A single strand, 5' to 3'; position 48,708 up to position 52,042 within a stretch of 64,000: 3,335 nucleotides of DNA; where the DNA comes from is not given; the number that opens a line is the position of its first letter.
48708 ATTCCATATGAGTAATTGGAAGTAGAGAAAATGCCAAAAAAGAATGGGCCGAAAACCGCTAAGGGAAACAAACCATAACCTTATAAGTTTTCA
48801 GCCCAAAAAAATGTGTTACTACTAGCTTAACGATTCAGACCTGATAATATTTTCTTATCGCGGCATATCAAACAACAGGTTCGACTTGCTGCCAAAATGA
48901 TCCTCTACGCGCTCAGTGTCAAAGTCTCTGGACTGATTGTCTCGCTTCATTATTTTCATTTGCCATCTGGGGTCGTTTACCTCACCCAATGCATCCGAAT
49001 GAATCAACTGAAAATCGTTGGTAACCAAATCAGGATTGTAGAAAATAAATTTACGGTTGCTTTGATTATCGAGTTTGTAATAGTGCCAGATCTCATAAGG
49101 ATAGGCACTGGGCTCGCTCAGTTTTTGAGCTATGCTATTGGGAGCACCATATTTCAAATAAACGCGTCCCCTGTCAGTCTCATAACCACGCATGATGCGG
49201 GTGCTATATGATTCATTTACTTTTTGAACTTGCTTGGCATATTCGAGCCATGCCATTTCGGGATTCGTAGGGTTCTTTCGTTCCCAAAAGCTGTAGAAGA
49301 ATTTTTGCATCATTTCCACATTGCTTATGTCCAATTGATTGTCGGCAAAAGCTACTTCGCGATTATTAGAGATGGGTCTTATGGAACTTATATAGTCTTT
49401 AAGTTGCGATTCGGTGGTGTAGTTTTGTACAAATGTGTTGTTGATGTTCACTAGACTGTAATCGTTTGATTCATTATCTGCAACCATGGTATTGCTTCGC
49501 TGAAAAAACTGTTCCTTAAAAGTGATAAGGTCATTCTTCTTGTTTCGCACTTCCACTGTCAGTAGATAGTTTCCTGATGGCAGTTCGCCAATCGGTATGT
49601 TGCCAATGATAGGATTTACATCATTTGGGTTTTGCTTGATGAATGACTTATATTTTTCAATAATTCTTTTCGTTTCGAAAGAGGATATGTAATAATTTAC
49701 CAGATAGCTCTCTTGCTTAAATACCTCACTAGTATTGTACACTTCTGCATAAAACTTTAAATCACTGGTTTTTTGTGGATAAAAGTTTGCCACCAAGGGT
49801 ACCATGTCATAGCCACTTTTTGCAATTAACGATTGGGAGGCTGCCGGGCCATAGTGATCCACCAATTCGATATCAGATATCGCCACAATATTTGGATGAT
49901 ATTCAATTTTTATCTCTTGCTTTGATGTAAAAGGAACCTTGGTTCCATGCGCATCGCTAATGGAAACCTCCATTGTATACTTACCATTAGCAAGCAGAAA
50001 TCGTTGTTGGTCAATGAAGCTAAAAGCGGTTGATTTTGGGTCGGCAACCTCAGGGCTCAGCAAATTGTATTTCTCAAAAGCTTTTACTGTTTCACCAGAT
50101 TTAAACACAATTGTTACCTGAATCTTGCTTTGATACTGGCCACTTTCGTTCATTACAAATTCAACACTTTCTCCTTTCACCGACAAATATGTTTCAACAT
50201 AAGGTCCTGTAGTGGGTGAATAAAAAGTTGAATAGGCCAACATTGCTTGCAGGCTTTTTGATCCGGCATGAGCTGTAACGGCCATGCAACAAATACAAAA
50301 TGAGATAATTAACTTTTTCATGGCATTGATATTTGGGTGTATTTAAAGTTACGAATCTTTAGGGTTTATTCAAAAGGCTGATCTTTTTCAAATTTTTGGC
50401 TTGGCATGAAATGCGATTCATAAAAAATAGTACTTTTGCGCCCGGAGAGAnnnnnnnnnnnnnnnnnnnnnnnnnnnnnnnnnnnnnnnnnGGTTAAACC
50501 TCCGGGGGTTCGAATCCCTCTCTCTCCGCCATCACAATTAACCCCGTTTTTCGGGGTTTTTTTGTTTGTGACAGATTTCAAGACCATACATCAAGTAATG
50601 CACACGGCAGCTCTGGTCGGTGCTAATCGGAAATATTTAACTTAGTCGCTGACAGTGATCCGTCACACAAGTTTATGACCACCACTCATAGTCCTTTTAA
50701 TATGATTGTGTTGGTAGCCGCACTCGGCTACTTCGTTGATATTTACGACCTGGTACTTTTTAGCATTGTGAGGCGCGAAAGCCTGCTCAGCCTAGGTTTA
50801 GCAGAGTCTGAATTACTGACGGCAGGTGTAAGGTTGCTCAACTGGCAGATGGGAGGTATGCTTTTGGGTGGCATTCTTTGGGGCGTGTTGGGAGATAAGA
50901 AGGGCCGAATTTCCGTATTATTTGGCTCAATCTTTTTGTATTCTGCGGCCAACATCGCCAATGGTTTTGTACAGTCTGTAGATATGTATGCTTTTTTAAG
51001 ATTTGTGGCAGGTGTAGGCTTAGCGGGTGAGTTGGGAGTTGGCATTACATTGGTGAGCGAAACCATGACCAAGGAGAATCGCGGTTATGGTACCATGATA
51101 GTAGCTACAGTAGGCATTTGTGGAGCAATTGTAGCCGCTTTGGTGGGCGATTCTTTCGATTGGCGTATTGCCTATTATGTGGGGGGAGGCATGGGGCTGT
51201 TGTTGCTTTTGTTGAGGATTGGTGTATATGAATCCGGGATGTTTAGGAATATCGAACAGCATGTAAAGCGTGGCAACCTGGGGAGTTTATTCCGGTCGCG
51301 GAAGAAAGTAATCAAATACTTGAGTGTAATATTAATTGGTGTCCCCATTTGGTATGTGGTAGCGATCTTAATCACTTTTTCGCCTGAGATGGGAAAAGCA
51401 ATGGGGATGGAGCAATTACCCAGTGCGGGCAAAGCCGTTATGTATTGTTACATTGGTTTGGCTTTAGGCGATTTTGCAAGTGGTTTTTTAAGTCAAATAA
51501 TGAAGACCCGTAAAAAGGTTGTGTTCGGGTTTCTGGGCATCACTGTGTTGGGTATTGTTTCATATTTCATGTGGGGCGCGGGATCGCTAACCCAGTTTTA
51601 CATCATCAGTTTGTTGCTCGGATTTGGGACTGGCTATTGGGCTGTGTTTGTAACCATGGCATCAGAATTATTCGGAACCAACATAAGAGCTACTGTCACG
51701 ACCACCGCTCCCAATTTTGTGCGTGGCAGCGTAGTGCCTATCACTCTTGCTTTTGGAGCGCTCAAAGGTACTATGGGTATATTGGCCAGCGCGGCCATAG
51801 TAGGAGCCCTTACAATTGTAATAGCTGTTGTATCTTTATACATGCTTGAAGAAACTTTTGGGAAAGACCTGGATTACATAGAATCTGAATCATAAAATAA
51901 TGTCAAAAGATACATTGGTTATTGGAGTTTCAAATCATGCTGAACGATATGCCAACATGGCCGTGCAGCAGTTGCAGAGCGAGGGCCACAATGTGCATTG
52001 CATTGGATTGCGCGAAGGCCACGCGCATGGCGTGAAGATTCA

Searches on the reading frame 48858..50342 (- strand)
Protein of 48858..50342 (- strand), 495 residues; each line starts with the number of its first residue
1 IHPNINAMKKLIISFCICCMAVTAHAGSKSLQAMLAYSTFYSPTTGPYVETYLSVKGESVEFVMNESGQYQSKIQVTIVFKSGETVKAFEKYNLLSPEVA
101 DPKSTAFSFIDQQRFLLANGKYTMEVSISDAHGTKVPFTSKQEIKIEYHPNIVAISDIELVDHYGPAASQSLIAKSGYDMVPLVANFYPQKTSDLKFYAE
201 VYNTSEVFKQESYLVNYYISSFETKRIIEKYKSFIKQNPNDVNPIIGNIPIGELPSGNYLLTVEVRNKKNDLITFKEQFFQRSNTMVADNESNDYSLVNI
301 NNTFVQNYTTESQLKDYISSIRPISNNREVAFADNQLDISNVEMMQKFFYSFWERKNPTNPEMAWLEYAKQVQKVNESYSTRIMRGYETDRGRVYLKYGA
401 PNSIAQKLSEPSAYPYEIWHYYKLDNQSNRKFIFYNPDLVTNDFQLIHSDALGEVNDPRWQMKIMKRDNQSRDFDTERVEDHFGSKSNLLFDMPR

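Call 86: search_protein_families(library=pfam, proteins=[window:48858-50342:-], max_evalue=0.001)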
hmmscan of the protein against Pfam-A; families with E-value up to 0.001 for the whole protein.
window:48858-50342:- (495 aa): 2 families
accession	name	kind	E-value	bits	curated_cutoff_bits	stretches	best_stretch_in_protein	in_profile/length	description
PF20094.4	GWxTD_dom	-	2.4e-10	40.9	26.9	1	304-451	20-158/172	GWxTD domain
PF07495.19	Y_Y_Y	-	0.00036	20.8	26.6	0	243-271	28-52/65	Y_Y_Y domain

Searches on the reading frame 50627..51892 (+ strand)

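Call 86: search_protein_families(library=pfam, proteins=[window:50627-51892:+], max_evalue=0.001)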
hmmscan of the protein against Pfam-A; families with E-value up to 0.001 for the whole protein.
window:50627-51892:+ (422 aa): 2 families
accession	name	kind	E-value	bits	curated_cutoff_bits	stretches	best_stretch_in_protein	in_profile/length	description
PF07690.21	MFS_1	-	1e-24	87.6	33.4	1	70-359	37-333/347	Major Facilitator Superfamily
PF00083.30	Sugar_tr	-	3.5e-08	33.2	22.3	1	75-207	56-198/452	Sugar (and other) transporter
